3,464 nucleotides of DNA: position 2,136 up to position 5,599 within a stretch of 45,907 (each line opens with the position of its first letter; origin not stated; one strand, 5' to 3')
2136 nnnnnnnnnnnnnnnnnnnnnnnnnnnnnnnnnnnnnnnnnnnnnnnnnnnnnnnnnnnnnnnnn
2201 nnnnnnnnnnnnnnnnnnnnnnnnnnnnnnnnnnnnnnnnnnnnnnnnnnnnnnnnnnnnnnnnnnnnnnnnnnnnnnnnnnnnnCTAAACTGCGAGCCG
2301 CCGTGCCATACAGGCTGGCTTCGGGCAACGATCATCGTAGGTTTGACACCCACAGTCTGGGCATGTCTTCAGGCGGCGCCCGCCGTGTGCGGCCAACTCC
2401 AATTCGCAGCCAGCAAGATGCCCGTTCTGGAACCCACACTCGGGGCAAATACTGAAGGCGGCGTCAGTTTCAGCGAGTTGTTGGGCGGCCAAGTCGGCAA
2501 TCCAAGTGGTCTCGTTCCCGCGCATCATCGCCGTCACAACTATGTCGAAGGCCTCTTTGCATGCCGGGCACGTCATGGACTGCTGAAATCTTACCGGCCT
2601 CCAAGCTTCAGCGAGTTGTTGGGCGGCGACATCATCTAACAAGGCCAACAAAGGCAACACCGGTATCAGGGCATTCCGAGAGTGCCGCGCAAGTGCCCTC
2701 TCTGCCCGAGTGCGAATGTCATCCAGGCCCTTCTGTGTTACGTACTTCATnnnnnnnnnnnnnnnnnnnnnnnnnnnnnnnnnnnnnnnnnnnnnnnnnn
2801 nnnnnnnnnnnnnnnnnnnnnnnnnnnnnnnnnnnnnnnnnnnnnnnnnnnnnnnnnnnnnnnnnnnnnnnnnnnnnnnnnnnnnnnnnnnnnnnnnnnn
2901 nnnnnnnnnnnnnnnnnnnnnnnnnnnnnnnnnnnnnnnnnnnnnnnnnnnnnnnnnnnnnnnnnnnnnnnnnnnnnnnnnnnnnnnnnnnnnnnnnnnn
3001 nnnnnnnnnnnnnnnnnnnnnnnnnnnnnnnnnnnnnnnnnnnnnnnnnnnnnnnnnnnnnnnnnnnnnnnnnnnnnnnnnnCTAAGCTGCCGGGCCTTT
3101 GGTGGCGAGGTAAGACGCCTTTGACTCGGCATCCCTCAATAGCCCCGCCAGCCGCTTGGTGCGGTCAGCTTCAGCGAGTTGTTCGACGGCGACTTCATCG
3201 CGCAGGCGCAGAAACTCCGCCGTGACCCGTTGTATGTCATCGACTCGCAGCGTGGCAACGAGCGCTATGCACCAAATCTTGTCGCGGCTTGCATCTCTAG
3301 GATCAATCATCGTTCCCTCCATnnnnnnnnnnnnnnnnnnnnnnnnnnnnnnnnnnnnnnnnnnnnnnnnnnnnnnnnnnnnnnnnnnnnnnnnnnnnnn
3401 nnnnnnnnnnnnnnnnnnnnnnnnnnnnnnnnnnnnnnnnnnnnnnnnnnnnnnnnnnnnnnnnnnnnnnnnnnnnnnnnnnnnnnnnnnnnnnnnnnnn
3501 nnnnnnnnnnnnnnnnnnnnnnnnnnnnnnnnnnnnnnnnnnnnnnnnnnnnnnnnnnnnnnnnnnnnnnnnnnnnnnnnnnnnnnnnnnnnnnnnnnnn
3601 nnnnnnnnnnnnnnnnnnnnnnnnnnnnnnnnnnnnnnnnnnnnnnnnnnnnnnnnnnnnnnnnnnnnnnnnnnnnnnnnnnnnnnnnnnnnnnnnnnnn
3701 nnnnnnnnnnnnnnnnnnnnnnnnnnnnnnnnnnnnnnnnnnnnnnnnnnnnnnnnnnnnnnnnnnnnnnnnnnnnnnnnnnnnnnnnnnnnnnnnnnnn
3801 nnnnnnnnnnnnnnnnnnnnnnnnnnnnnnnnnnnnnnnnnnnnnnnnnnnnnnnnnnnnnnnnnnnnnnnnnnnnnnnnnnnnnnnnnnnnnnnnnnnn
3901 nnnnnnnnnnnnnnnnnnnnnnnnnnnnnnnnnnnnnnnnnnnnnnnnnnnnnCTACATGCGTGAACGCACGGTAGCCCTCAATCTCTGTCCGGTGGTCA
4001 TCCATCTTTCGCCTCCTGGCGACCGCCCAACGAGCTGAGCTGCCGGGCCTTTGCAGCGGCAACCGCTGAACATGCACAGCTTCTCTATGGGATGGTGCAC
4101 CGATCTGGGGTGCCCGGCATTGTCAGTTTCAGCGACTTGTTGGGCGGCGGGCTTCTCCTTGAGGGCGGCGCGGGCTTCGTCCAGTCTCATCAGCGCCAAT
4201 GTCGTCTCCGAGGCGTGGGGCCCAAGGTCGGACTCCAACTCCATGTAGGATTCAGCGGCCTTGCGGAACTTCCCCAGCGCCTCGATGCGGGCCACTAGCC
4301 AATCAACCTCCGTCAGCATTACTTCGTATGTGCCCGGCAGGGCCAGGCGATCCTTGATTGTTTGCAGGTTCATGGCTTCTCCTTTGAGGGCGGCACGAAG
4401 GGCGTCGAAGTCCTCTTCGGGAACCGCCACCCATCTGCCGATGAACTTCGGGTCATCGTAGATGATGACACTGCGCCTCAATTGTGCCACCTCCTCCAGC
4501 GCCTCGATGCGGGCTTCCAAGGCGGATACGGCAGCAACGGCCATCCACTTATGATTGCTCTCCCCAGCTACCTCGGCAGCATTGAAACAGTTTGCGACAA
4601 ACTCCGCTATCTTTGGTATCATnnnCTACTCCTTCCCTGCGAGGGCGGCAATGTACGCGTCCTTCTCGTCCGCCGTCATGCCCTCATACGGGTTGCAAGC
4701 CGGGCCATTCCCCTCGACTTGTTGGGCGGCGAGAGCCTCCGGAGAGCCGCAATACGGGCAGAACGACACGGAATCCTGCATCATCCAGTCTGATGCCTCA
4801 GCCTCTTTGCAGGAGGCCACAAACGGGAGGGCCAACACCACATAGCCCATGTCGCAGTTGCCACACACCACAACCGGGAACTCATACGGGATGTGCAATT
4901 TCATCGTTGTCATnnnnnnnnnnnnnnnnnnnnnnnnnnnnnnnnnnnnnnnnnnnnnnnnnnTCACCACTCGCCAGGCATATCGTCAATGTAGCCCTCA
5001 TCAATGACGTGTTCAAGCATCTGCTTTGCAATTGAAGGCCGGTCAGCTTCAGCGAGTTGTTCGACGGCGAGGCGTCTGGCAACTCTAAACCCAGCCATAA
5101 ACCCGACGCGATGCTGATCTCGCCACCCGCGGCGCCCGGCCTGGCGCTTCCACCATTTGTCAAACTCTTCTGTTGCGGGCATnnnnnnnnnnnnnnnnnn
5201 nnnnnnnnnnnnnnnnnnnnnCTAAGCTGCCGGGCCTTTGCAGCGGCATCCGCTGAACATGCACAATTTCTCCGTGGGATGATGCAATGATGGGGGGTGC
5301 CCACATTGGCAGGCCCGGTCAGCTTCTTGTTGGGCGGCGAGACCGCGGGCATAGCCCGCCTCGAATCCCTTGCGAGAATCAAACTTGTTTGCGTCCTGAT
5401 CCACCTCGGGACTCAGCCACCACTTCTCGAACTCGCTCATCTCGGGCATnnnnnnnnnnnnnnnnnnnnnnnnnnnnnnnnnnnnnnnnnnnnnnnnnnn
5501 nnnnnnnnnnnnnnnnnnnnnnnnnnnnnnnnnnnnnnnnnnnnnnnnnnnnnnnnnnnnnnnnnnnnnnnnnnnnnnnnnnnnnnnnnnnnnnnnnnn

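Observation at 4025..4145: attC variable loops that are long and translated, including a Cys/His mini-domain present three times under purifying selection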

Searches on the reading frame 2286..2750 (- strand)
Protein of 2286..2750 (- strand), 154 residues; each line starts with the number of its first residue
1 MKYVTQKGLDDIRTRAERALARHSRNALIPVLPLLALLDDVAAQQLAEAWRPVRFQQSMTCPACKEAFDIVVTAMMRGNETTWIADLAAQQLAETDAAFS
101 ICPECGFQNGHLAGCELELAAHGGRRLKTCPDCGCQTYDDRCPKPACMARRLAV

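Call 73: search_protein_families(library=pfam, proteins=[window:2286-2750:-], max_evalue=1)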
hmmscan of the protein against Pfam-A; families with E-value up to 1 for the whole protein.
window:2286-2750:- (154 aa): 19 families
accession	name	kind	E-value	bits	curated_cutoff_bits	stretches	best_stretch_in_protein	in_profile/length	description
PF08271.17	Zn_Ribbon_TF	-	0.0007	19.5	29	0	59-74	1-15/43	TFIIB zinc-binding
PF14369.11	Zn_ribbon_19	-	0.009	16.6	30.8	0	94-106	16-28/35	zinc-ribbon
PF24110.1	DUF7385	-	0.023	14.8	28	1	47-74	15-42/72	Family of unknown function (DUF7385)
PF09723.15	Zn_ribbon_8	-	0.025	15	34.4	0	58-66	26-34/41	Zinc ribbon domain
PF14353.12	CpXC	-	0.039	14.4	25.4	1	60-108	2-46/121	CpXC protein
PF07282.18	Cas12f1-like_TNB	-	0.13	12.9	26.3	1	91-140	18-53/60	Cas12f1-like, TNB domain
PF07754.17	HVO_2753_ZBP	-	0.13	12.5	33.2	0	96-106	13-23/46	Small zinc finger protein HVO_2753-like, Zn-binding pocket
PF19795.4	DUF6279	-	0.14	12.5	27.7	1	4-97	48-141/195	Family of unknown function (DUF6279)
PF11599.14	AviRa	-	0.14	12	25.7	1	3-86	99-183/232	RRNA methyltransferase AviRa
PF08274.17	Zn_Ribbon_YjdM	-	0.17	12.4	30.8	0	101-106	21-26/30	PhnA Zinc-Ribbon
PF23545.1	Zn_ribbon_HMPTM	-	0.22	11.6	27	0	100-105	7-12/45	HMPTM N-terminal zinc ribbon domain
PF13597.11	NRDD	-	0.31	10.1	26.2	1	93-135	502-529/562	Anaerobic ribonucleoside-triphosphate reductase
PF03966.22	Trm112p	-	0.4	11.1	22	1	57-70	24-37/40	Trm112p-like protein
PF14570.12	zf-RING_4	-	0.43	10.8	27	1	51-69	30-48/48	RING/Ubox like zinc-binding domain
PF24441.1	DUF7560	-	0.59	10.3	27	1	59-77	6-22/44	Family of unknown function (DUF7560)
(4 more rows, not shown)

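Call 74: search_protein_families(library=phrogs, proteins=[window:2286-2750:-], max_evalue=0.1)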
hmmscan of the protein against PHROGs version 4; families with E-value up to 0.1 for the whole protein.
window:2286-2750:- (154 aa): 3 families
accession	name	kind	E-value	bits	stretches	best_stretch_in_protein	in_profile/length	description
phrog_2945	-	unknown function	0.011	16.5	0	94-136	4-41/68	-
phrog_4875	-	unknown function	0.032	15.4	0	115-140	18-43/77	-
phrog_13157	-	unknown function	0.051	14.7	0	129-147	19-37/56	-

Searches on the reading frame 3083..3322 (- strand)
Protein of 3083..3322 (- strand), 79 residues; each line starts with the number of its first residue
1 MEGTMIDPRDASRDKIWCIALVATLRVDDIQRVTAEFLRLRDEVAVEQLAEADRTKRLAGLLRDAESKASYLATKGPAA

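Call 73: search_protein_families(library=pfam, proteins=[window:3083-3322:-], max_evalue=1)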
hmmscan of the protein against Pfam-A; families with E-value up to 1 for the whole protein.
window:3083-3322:- (79 aa): 1 family
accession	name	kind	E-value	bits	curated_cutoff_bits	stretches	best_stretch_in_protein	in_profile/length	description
PF14915.12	CCDC144C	-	0.083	11.9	35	1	30-74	242-286/534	CCDC144C protein coiled-coil region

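Call 74: search_protein_families(library=phrogs, proteins=[window:3083-3322:-], max_evalue=0.1)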
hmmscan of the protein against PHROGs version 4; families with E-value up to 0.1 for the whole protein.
window:3083-3322:- (79 aa): 0 families

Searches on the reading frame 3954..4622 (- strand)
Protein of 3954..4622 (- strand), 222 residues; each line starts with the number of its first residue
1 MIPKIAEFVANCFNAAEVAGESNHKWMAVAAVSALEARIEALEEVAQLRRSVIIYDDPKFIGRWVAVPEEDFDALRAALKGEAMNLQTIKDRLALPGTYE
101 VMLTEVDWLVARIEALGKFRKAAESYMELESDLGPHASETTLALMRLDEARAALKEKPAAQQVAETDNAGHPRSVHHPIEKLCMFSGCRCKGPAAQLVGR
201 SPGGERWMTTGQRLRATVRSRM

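Call 73: search_protein_families(library=pfam, proteins=[window:3954-4622:-], max_evalue=1)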
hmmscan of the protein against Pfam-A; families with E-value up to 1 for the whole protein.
window:3954-4622:- (222 aa): 2 families
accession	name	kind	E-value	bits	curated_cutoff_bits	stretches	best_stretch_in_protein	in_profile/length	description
PF24109.1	DUF7384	-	0.00058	20.4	27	1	23-130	33-141/153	Family of unknown function (DUF7384)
PF04380.18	BMFP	-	0.028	15.2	37.2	0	67-94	46-73/77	Membrane fusogenic activity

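Call 74: search_protein_families(library=phrogs, proteins=[window:3954-4622:-], max_evalue=0.1)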
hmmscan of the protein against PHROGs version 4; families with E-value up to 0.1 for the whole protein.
window:3954-4622:- (222 aa): 1 family
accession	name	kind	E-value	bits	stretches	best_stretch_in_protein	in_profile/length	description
phrog_6114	-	unknown function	0.014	16.8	1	153-192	17-56/59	-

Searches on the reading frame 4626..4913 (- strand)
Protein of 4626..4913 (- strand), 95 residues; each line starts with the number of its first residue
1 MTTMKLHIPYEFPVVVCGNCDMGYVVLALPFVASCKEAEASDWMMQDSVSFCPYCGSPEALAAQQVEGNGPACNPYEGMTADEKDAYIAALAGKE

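Call 73: search_protein_families(library=pfam, proteins=[window:4626-4913:-], max_evalue=1)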
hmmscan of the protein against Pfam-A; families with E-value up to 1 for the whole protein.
window:4626-4913:- (95 aa): 13 families
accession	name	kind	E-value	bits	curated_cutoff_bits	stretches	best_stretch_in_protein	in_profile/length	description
PF13240.11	Zn_Ribbon_1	-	0.00072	19.7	25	1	46-58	10-22/23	zinc-ribbon domain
PF13248.11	Zn_ribbon_3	-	0.0039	17.1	27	1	46-57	13-24/26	zinc-ribbon domain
PF02591.20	Zn_ribbon_9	-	0.0082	16.7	29.1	1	40-56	14-30/33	C4-type zinc ribbon domain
PF14369.11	Zn_ribbon_19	-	0.03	14.9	30.8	1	44-57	16-29/35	zinc-ribbon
PF23768.1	DUF7167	-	0.034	14.7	24.4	0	77-89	28-40/60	Domain of unknown function (DUF7167)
PF17032.10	Zn_ribbon_15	-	0.064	14.5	28.9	1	12-56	35-73/73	zinc-ribbon family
PF01096.23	Zn_ribbon_TFIIS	-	0.086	13.1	21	0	52-64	3-15/39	Transcription factor S-II (TFIIS)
PF14354.12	Lar_restr_allev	-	0.13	13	28.6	0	52-67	6-21/58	Restriction alleviation protein Lar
PF24460.1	DUF7575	-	0.14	12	28.5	1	48-58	16-26/28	Domain of unknown function (DUF7575)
PF09297.16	Zn_ribbon_NUD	-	0.25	11.5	24.8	1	50-58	4-12/32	NADH pyrophosphatase zinc ribbon domain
PF10080.14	FtrD-like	-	0.51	11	26.3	1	33-78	35-78/101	Membrane iron-sulfur containing protein FtrD-like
PF08271.17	Zn_Ribbon_TF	-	0.63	10.1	29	0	52-59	3-10/43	TFIIB zinc-binding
PF19134.6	DUF5817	-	0.64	10.5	31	0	13-37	2-26/57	Domain of unknown function (DUF5817)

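Call 74: search_protein_families(library=phrogs, proteins=[window:4626-4913:-], max_evalue=0.1)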
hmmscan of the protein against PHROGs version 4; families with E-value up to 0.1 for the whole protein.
window:4626-4913:- (95 aa): 1 family
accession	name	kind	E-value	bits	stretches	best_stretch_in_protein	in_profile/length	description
phrog_9107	-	unknown function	0.029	14.9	1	40-82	132-175/209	-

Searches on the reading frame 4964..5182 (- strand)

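Call 73: search_protein_families(library=pfam, proteins=[window:4964-5182:-], max_evalue=1)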
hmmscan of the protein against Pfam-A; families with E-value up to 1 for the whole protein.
window:4964-5182:- (72 aa): 2 families
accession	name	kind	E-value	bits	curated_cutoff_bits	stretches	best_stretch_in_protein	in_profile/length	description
PF16158.11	N_BRCA1_IG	-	0.04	14.9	28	1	1-52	8-59/108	Ig-like domain from next to BRCA1 gene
PF23967.1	DUF7295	-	0.094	13.5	27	1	11-39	5-35/121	Family of unknown function (DUF7295)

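Call 74: search_protein_families(library=phrogs, proteins=[window:4964-5182:-], max_evalue=0.1)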
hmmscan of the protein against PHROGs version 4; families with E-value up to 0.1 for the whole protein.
window:4964-5182:- (72 aa): 0 families

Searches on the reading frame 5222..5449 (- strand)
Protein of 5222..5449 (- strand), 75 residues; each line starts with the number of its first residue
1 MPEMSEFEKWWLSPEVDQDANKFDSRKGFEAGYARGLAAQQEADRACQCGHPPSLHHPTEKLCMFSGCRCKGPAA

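Call 41: search_protein_representatives(protein=window:5222-5449:-)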
Query: 75 residues. Proteins with E-value up to 0.001 (for the whole library): 5; up to 1e-10: 2; up to 1e-30: 1. The best 5 are listed.
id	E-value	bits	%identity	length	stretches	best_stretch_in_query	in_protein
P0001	1.2e-47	175.4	100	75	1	1-75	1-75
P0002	1.6e-22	95.4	45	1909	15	34-60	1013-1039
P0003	7.1e-09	51.9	74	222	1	37-75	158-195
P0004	6.9e-05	39.2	60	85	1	1-49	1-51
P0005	8.4e-05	38.9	51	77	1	1-75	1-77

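Call 43: find_encoding_contigs(protein=P0005, flank=10000, max_places=4)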
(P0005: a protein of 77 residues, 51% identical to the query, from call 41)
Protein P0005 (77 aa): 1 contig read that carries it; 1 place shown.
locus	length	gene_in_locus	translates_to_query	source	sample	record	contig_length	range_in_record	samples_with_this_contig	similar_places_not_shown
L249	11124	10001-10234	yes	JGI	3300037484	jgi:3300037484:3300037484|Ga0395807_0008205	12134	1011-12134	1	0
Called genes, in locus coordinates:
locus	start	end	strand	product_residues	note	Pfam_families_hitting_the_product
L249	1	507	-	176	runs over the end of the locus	-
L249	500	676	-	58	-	-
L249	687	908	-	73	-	-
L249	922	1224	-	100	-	-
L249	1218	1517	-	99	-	-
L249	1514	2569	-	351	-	PF01555:N6_N4_Mtase, PF08241:Methyltransf_11 (faint), PF13649:Methyltransf_25 (faint), PF13847:Methyltransf_31 (weak)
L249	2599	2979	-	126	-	-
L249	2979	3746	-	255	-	-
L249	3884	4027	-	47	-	-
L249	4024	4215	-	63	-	-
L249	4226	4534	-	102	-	-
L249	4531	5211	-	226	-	PF01170:UPF0020 (faint), PF01555:N6_N4_Mtase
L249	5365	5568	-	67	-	-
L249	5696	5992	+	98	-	-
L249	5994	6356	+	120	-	-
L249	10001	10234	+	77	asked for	-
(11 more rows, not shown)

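Call 44: find_encoding_contigs(protein=P0004, flank=10000, max_places=4)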
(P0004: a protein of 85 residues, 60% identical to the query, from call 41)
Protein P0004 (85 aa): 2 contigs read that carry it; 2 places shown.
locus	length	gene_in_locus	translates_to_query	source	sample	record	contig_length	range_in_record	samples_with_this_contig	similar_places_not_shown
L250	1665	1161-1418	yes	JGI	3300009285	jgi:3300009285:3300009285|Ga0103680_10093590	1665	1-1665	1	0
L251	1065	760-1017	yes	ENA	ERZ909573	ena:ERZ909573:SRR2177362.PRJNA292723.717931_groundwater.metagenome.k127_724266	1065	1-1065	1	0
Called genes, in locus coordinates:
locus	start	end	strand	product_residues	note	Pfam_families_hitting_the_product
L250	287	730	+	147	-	-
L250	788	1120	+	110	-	-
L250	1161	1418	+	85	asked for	-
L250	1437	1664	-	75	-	?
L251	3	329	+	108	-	?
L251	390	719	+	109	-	-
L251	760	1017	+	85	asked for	-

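Call 66: find_homologous_proteins(query=window:5222-5449:-, max_evalue=1)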
Query window:5222-5449:- (75 aa): 1 proteins with E <= 1 among 1 candidates.
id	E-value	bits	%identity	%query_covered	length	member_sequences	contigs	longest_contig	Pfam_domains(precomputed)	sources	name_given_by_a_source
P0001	3.7e-47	175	100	100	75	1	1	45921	-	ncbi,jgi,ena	ncbi:MAG: hypothetical protein WC935_00065 [Thermoleophilia bacterium]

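Call 73: search_protein_families(library=pfam, proteins=[window:5222-5449:-], max_evalue=1)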
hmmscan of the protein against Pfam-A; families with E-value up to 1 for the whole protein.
window:5222-5449:- (75 aa): 0 families

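Call 74: search_protein_families(library=phrogs, proteins=[window:5222-5449:-], max_evalue=0.1)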
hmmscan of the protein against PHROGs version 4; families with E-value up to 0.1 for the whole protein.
window:5222-5449:- (75 aa): 1 family
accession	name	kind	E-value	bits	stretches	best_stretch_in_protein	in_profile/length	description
phrog_6114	-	unknown function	0.0055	18.1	1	47-72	28-56/59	-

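Call 75: predict_structure(alignment_id=A3)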
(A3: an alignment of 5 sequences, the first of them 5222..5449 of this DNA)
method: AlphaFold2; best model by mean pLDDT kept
length: 75 residues; sequences in the alignment: 5
mean_pLDDT: 65.0   pTM: 0.36
mean pLDDT of the five models: 65.0, 61.2, 60.2, 59.2, 57.7
residues with pLDDT >= 90: 0; 70-90: 28; 50-70: 43; < 50: 4
segments of 3 or more residues with pLDDT < 50: none
pLDDT, mean of each block of 10 residues (from residue 1): 63 60 61 71 67 71 71 47
secondary structure, 60 per line:
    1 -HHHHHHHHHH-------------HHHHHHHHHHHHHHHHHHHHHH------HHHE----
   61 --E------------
elements in order: H2-11 H25-46
